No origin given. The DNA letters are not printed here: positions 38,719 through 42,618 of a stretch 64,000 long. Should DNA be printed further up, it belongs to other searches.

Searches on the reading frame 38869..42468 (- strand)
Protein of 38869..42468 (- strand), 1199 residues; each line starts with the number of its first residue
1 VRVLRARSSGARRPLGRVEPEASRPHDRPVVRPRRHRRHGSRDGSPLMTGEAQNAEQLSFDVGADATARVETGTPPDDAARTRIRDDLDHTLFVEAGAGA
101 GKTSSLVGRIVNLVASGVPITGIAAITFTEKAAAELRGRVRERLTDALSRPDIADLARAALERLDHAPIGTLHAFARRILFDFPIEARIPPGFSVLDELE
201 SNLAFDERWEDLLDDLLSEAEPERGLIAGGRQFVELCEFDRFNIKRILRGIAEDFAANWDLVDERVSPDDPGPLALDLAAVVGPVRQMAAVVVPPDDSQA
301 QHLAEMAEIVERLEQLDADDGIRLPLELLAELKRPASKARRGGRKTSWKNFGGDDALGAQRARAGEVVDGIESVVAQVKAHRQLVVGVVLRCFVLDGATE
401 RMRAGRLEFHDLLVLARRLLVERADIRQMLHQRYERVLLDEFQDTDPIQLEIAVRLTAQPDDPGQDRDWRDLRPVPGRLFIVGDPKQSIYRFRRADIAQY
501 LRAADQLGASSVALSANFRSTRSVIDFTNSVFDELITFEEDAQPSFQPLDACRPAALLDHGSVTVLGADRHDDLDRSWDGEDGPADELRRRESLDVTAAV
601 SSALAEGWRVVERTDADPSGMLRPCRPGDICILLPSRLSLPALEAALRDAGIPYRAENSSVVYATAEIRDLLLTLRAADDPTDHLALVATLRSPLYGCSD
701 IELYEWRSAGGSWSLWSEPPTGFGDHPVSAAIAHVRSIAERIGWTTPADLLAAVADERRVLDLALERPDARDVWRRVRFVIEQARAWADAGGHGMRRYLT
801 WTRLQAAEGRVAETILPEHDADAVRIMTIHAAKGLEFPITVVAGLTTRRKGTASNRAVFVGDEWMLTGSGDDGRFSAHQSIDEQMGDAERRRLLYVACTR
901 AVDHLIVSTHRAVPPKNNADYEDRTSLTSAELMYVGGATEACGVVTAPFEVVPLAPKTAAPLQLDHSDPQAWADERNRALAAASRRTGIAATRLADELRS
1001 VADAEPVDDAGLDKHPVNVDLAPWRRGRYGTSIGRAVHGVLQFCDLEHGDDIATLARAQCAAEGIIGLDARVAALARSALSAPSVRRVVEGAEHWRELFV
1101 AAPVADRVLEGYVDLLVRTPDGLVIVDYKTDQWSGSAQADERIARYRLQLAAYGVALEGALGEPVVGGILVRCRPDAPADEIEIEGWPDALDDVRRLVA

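Call 79: search_protein_families(library=pfam, proteins=[window:38869-42468:-], max_evalue=0.00001)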
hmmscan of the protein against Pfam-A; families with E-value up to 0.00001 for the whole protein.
window:38869-42468:- (1199 aa): 5 families
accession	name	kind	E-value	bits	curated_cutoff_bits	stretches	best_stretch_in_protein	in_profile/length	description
PF00580.27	UvrD-helicase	-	7.5e-47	160.7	23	1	88-506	12-269/271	UvrD/REP helicase N-terminal domain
PF13361.12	UvrD_C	-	3e-19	70.1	25.6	1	820-911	283-349/350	UvrD-like helicase C-terminal domain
PF13245.12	AAA_19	-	3.9e-11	43.7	25.1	1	90-493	12-134/134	AAA domain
PF12705.13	PDDEXK_1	-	6.6e-10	39.8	22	1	1032-1172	36-188/247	PD-(D/E)XK nuclease superfamily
PF13538.12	UvrD_C_2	-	1.9e-09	37.7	27.4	0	884-907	28-51/52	UvrD-like helicase C-terminal domain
